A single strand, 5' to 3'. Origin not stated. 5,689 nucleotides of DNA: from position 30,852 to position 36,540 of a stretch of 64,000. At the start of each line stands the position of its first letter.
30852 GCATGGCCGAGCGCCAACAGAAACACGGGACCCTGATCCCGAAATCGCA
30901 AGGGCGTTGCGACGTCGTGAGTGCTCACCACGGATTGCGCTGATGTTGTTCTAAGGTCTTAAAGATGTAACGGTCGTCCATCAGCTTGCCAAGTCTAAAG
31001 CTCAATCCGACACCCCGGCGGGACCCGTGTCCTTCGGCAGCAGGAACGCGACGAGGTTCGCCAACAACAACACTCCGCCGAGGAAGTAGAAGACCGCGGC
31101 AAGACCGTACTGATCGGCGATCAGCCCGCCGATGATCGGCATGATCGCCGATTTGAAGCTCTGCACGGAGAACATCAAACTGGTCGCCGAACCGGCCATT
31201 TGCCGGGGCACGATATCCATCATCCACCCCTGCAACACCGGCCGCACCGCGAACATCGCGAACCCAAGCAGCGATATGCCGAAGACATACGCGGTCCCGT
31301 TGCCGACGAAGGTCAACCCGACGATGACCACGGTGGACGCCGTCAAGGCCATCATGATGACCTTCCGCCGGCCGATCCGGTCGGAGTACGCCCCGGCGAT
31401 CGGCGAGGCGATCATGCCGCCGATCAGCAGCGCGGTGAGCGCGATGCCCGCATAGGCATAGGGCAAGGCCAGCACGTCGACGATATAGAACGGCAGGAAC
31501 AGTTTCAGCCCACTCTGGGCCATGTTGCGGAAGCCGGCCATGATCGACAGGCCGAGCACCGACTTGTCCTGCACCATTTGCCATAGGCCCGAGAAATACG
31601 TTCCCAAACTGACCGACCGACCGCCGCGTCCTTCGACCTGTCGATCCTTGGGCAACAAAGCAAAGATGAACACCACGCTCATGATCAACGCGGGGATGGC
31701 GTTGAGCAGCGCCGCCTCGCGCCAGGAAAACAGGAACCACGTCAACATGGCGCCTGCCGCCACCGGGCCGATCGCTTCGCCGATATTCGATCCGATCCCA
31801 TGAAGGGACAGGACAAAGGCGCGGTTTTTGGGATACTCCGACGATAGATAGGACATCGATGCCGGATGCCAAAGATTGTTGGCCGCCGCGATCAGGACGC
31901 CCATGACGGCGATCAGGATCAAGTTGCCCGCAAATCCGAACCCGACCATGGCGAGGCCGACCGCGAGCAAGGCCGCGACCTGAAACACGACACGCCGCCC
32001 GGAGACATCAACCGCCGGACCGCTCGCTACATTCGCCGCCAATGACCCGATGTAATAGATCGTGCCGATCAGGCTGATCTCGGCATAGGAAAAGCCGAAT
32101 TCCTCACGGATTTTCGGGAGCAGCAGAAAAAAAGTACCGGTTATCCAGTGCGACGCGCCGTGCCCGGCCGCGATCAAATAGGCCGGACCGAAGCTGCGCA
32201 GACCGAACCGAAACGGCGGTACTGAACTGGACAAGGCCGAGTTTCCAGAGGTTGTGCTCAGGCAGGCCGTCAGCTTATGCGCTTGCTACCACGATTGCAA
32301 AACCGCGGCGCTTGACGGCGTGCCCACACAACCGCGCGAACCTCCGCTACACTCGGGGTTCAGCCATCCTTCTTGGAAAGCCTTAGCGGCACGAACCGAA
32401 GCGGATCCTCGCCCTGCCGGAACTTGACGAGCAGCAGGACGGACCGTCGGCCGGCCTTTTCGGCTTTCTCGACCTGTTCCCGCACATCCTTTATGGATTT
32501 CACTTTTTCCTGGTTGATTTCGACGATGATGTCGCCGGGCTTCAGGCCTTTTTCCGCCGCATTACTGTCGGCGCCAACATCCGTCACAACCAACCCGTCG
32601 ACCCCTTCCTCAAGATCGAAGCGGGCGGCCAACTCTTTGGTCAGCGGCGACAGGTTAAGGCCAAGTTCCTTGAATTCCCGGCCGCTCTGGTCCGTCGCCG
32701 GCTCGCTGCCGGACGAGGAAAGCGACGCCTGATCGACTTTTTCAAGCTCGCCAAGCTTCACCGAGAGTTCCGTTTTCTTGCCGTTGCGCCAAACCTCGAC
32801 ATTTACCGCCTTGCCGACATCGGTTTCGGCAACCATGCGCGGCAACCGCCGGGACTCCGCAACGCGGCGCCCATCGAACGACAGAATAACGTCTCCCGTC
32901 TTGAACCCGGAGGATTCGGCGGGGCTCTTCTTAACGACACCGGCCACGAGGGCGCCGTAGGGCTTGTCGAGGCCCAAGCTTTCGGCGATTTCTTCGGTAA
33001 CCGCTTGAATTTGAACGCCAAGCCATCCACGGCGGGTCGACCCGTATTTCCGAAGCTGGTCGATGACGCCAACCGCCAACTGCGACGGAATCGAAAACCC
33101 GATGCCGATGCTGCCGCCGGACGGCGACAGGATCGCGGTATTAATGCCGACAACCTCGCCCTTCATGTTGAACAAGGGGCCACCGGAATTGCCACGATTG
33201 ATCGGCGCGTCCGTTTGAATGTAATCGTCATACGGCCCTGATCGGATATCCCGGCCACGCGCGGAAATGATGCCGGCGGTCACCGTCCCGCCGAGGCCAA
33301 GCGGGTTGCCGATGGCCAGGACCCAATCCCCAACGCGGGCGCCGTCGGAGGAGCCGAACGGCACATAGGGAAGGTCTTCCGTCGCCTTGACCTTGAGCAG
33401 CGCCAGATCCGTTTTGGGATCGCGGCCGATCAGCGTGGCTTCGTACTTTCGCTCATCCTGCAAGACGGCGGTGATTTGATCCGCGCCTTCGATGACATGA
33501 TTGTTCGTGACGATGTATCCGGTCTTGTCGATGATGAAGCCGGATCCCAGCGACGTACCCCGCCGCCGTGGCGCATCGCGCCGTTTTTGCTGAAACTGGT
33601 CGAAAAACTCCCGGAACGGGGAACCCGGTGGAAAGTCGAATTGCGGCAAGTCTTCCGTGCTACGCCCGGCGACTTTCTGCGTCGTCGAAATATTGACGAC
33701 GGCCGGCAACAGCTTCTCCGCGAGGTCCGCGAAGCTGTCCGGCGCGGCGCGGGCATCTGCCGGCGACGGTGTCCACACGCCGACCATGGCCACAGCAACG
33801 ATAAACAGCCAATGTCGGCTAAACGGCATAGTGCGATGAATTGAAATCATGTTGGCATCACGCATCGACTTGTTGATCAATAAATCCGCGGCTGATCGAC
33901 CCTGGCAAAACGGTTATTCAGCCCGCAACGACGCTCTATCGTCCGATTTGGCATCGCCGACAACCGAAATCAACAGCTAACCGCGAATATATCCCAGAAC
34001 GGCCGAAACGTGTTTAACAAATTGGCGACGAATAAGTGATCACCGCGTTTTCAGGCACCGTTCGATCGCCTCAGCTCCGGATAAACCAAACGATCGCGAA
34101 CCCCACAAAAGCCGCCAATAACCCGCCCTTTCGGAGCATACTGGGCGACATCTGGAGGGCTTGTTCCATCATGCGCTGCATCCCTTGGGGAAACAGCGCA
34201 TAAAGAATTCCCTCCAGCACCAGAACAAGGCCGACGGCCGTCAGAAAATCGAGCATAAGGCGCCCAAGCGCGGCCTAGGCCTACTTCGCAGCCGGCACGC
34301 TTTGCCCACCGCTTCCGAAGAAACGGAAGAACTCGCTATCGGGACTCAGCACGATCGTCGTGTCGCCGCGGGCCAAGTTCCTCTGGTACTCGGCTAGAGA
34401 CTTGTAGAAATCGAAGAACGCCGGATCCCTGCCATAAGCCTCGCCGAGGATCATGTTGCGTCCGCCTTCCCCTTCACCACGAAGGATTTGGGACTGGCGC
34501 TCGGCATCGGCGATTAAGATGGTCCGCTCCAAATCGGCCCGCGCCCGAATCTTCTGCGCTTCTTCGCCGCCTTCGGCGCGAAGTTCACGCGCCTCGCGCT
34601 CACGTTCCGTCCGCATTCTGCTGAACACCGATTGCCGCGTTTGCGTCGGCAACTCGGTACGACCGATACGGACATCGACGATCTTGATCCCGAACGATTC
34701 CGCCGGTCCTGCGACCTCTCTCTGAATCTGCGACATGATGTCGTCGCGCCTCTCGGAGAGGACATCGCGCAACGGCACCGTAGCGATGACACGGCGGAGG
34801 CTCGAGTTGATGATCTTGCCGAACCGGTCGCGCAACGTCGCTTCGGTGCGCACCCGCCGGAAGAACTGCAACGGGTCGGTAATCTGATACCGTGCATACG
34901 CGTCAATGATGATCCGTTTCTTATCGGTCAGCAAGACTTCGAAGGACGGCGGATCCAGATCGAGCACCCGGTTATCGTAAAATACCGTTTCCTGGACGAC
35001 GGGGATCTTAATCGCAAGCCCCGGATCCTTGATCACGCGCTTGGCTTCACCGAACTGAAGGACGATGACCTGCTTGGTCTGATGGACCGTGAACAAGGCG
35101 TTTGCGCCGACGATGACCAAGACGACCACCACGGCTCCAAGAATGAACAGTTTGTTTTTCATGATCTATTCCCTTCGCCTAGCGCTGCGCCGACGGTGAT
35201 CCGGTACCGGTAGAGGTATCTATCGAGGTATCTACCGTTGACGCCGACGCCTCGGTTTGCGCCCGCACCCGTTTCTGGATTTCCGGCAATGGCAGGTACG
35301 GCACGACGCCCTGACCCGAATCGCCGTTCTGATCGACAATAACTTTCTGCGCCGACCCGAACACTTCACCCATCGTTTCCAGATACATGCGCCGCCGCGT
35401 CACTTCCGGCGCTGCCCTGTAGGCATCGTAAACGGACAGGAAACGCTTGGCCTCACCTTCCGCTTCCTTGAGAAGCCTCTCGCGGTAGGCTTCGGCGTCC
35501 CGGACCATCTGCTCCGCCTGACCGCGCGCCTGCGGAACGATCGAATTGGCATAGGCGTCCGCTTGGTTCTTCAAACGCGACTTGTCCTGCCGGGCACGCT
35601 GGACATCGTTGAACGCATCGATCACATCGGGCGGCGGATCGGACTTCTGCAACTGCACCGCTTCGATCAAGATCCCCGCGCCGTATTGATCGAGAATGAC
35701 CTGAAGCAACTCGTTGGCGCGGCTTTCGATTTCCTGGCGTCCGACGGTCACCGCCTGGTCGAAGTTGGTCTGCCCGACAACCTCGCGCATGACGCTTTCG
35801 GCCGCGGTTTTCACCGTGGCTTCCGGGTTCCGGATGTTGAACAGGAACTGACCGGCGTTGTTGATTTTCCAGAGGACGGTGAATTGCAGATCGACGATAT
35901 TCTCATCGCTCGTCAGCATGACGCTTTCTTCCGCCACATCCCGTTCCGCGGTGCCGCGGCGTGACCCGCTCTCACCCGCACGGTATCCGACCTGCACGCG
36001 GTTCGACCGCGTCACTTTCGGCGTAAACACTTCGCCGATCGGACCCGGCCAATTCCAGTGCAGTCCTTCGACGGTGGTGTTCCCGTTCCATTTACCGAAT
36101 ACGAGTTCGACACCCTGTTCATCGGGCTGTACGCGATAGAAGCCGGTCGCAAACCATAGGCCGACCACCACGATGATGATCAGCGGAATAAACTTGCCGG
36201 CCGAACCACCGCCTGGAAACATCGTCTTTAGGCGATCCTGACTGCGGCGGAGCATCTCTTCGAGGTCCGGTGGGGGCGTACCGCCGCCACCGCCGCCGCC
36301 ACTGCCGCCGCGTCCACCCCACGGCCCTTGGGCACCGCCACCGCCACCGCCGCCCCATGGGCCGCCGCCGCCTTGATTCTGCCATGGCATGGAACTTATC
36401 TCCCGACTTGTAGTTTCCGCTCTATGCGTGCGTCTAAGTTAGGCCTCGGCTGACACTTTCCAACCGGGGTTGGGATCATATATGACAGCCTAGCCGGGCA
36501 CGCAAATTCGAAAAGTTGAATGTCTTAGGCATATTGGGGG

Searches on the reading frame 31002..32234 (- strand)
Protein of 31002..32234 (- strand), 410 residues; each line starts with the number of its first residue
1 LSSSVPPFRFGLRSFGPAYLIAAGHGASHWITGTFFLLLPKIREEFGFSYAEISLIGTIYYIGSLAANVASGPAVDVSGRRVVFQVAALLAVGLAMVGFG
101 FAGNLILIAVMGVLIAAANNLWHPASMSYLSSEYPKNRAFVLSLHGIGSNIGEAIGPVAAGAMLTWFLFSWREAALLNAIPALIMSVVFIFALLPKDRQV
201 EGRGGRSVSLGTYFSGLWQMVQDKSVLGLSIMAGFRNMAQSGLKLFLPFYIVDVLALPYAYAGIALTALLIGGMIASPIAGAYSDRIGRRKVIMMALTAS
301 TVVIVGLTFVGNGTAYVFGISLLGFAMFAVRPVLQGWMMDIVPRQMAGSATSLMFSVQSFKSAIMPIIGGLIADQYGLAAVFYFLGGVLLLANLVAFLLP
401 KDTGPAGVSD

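Call 27: search_protein_families(library=pfam, proteins=[window:31002-32234:-], max_evalue=0.00001)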
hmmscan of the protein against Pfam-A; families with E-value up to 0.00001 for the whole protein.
window:31002-32234:- (410 aa): 1 family
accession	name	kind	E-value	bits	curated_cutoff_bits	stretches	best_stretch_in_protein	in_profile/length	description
PF07690.21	MFS_1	-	4.6e-63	213.7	33.4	2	25-359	5-340/347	Major Facilitator Superfamily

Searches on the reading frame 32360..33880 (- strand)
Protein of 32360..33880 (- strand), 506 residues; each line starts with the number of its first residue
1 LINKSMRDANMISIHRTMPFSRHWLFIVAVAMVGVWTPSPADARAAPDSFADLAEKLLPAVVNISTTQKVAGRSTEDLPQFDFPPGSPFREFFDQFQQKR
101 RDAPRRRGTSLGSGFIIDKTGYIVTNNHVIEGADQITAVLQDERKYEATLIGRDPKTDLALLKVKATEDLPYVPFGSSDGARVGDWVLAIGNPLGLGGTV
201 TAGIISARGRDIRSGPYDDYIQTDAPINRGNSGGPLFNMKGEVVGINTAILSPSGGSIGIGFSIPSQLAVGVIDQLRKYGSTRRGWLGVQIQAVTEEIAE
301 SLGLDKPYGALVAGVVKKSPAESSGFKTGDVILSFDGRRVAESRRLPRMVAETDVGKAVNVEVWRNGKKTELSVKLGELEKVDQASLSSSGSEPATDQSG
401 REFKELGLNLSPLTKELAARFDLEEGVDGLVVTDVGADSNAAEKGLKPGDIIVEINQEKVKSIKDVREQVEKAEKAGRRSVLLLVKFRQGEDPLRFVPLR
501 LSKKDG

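Call 27: search_protein_families(library=pfam, proteins=[window:32360-33880:-], max_evalue=0.00001)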
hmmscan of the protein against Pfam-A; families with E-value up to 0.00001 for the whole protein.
window:32360-33880:- (506 aa): 6 families
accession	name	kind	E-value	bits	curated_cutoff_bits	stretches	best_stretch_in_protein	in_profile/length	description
PF13365.12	Trypsin_2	-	1e-38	133.7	27.6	1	112-246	1-144/144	Trypsin-like peptidase domain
PF13180.12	PDZ_2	-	2.8e-28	98.4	27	2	286-376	2-80/80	PDZ domain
PF17820.7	PDZ_6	-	1.4e-19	70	27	2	431-470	1-40/54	PDZ domain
PF00089.32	Trypsin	-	8.8e-19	68.6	20.6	1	109-267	24-214/220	Trypsin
PF00595.29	PDZ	-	2.1e-16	60.5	23.2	1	422-485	23-80/81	PDZ domain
PF14685.13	PDZ_Tricorn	-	3.9e-06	27.2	25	0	317-369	29-83/88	Tricorn protease PDZ domain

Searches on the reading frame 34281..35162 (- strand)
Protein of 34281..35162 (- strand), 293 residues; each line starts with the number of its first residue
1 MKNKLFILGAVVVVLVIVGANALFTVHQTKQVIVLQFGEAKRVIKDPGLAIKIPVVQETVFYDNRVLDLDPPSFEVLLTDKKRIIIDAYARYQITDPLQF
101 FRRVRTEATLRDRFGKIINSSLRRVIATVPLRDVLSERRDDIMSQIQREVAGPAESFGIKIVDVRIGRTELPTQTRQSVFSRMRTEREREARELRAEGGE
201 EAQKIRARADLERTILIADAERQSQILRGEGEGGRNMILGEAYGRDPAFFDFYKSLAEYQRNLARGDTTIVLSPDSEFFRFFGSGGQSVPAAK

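Call 27: search_protein_families(library=pfam, proteins=[window:34281-35162:-], max_evalue=0.00001)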
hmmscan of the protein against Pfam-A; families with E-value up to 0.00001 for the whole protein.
window:34281-35162:- (293 aa): 1 family
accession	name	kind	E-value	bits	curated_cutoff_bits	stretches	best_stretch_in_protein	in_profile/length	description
PF01145.31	Band_7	-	1e-31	110.8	23.6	1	25-198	2-174/176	SPFH domain / Band 7 family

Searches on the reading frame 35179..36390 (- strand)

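Call 28: search_protein_families(library=pfam, proteins=[window:35179-36390:-], max_evalue=0.00001)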
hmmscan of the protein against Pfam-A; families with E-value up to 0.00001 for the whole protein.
window:35179-36390:- (403 aa): 2 families
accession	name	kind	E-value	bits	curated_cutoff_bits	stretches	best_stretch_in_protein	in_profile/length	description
PF01145.31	Band_7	-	1.6e-22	80.9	23.6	1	86-279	2-174/176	SPFH domain / Band 7 family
PF12221.13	HflK_N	-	1.9e-06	28.1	22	0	1-61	1-44/44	Bacterial membrane protein N terminal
